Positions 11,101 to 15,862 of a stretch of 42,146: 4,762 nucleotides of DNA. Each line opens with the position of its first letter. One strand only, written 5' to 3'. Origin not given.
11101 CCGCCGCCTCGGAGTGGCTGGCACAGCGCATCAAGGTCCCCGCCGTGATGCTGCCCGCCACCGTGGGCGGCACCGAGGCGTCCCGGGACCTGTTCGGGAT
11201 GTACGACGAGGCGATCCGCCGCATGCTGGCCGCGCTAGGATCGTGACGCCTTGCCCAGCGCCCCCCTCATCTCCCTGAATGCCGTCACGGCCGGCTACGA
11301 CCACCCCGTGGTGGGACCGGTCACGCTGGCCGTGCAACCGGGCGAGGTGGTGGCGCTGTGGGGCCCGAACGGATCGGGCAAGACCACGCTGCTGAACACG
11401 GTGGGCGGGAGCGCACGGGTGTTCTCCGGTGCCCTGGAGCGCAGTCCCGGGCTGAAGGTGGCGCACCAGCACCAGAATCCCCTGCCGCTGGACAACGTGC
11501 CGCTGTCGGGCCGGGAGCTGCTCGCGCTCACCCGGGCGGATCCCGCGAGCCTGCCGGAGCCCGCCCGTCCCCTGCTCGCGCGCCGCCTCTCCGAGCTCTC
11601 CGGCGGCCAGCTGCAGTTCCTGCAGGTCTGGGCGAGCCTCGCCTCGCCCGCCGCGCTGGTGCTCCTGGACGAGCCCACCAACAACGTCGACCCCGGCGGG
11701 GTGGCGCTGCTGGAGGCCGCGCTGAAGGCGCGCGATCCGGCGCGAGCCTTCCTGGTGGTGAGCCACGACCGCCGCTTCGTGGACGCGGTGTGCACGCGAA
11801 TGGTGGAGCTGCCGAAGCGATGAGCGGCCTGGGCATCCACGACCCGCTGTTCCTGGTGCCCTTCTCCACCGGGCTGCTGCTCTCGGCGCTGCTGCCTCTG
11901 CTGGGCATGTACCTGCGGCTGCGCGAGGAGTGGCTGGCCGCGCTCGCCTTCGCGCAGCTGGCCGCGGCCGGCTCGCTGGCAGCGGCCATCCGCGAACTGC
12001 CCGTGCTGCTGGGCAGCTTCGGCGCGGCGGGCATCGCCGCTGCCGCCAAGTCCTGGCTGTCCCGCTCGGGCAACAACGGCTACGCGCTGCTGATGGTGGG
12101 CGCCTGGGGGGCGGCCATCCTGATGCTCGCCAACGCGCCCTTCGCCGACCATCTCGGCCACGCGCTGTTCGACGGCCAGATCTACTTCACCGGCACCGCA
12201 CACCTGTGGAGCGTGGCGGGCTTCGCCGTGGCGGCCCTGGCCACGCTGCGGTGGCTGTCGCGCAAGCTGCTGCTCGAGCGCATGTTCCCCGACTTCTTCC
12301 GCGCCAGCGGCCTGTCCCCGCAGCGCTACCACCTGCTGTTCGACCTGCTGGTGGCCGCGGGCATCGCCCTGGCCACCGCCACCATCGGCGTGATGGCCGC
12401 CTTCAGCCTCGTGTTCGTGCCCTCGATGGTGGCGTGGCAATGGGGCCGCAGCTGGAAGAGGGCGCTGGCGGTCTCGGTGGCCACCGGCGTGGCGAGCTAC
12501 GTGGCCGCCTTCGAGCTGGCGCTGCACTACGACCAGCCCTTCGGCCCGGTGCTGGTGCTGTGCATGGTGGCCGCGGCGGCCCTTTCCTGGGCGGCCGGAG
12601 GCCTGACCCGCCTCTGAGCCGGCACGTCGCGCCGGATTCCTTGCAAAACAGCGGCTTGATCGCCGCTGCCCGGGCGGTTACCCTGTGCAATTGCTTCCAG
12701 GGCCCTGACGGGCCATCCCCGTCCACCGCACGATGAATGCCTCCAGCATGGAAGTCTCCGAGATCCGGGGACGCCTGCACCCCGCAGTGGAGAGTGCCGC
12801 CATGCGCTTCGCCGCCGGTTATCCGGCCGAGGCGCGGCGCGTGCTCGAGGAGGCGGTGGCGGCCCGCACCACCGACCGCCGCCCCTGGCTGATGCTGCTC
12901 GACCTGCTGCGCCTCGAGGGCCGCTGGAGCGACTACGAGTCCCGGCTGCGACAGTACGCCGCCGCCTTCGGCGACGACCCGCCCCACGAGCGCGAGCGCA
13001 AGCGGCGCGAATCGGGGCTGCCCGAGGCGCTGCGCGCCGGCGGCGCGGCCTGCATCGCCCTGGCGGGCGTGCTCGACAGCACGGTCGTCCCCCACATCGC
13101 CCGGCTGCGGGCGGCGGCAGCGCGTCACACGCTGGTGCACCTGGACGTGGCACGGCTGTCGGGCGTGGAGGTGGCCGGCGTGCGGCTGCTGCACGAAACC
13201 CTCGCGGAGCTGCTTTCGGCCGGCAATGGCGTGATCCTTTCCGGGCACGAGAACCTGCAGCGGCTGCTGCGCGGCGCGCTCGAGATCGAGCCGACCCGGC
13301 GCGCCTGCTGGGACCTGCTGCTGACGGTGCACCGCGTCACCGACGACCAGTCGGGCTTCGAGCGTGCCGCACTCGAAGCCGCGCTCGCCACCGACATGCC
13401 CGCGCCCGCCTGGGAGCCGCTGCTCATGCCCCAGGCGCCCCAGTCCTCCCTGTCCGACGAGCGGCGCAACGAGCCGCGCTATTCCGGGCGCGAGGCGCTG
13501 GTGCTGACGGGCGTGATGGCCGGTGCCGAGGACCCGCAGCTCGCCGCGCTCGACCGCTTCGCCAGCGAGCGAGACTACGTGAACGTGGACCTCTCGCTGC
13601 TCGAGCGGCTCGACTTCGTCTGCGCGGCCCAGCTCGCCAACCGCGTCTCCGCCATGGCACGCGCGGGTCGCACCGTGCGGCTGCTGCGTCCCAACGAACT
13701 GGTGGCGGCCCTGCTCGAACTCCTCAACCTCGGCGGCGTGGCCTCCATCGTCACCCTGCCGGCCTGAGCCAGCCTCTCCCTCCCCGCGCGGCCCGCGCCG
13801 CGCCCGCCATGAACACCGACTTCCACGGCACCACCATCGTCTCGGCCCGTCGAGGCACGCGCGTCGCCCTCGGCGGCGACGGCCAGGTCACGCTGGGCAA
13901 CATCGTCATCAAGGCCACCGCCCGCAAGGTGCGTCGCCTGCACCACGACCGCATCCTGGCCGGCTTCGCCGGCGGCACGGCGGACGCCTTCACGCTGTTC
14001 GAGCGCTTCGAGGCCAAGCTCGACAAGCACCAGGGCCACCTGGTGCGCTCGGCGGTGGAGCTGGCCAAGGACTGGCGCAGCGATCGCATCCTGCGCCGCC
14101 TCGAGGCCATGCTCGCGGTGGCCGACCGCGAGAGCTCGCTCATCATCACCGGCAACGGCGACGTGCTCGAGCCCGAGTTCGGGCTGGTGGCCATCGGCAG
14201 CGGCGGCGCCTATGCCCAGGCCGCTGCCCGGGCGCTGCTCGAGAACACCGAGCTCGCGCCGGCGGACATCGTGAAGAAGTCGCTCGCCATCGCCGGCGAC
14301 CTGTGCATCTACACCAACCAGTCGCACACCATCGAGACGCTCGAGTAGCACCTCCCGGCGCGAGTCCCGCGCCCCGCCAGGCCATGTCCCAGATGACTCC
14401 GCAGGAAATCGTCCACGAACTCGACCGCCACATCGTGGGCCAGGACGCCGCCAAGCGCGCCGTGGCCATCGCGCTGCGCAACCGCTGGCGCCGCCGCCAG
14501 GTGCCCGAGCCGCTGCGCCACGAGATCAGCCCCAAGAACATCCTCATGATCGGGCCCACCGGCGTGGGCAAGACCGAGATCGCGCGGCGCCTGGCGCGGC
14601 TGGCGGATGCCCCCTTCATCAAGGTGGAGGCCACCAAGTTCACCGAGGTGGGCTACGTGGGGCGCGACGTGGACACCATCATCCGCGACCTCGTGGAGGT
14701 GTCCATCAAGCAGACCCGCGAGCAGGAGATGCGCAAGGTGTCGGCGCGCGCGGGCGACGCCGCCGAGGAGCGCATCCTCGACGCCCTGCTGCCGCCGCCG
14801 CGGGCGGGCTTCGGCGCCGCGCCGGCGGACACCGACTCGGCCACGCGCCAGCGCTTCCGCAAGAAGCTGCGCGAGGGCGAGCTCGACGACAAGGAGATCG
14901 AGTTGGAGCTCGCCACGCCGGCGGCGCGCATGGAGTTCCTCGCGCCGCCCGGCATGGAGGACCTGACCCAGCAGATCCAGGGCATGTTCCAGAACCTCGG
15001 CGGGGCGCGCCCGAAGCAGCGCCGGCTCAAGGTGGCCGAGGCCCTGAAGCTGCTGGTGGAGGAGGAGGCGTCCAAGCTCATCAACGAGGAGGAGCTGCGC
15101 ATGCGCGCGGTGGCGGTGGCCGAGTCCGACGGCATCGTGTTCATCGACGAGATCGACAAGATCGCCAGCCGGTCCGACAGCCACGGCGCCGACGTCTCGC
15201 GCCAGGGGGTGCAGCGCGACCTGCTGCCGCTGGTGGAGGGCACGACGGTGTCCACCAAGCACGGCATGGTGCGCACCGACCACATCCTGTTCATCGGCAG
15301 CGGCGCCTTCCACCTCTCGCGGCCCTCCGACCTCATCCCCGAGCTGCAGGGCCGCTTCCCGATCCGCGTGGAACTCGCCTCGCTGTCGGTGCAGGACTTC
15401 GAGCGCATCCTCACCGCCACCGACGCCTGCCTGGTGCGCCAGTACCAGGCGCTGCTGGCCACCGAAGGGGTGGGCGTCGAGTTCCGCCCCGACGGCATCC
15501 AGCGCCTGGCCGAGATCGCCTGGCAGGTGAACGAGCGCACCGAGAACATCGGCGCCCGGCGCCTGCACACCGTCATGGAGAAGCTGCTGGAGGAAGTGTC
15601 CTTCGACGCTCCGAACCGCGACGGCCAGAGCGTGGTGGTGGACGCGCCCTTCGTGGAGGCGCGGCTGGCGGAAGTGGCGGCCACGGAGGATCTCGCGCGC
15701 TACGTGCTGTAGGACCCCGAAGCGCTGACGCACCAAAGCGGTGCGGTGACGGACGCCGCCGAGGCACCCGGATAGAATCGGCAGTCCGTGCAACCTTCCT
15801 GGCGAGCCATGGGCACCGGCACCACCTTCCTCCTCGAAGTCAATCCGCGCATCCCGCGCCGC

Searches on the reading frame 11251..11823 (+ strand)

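Call 64: search_protein_families(library=pfam, proteins=[window:11251-11823:+], max_evalue=0.00001)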
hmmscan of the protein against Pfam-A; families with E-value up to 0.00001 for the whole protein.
window:11251-11823:+ (190 aa): 3 families
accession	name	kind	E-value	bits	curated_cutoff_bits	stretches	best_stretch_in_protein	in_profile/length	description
PF00005.33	ABC_tran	-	6e-16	59.7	25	1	23-144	3-137/137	ABC transporter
PF13304.12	AAA_21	-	1.3e-09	39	27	0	112-154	234-279/304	AAA domain, putative AbiEii toxin, Type IV TA system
PF02463.25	SMC_N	-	1e-06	28.8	40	0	115-180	136-205/220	RecF/RecN/SMC N terminal domain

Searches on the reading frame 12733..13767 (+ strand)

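Call 65: search_protein_families(library=pfam, proteins=[window:12733-13767:+], max_evalue=0.00001)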
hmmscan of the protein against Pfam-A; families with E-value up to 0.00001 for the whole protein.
window:12733-13767:+ (344 aa): 2 families
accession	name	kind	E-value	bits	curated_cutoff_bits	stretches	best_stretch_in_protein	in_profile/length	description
PF13466.11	STAS_2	-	3.6e-11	43.5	29.2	1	257-333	2-79/80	STAS domain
PF01740.26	STAS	-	1.3e-07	31.8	22.6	0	273-333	31-93/106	STAS domain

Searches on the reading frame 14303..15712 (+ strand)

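Call 65: search_protein_families(library=pfam, proteins=[window:14303-15712:+], max_evalue=0.00001)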
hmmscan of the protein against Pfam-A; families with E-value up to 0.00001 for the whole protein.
window:14303-15712:+ (469 aa): 6 families
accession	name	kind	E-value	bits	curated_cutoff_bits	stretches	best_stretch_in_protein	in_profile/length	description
PF07724.20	AAA_2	-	2.1e-32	112.9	27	1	207-355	3-166/166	AAA domain (Cdc48 subfamily)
PF00004.35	AAA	-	3e-17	63.7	21.2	2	254-358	33-129/131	ATPase family associated with various cellular activities (AAA)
PF07728.20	AAA_5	-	7.8e-07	29.6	22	0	79-115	1-38/139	AAA domain (dynein-related subfamily)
PF00493.29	MCM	-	1.7e-06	27.8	23.3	0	31-103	13-83/224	MCM P-loop domain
PF13401.12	AAA_22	-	2.6e-06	28.2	27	0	78-126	6-57/130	AAA domain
PF13191.12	AAA_16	-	8.4e-06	26.8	32.6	0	76-190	23-125/167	AAA ATPase domain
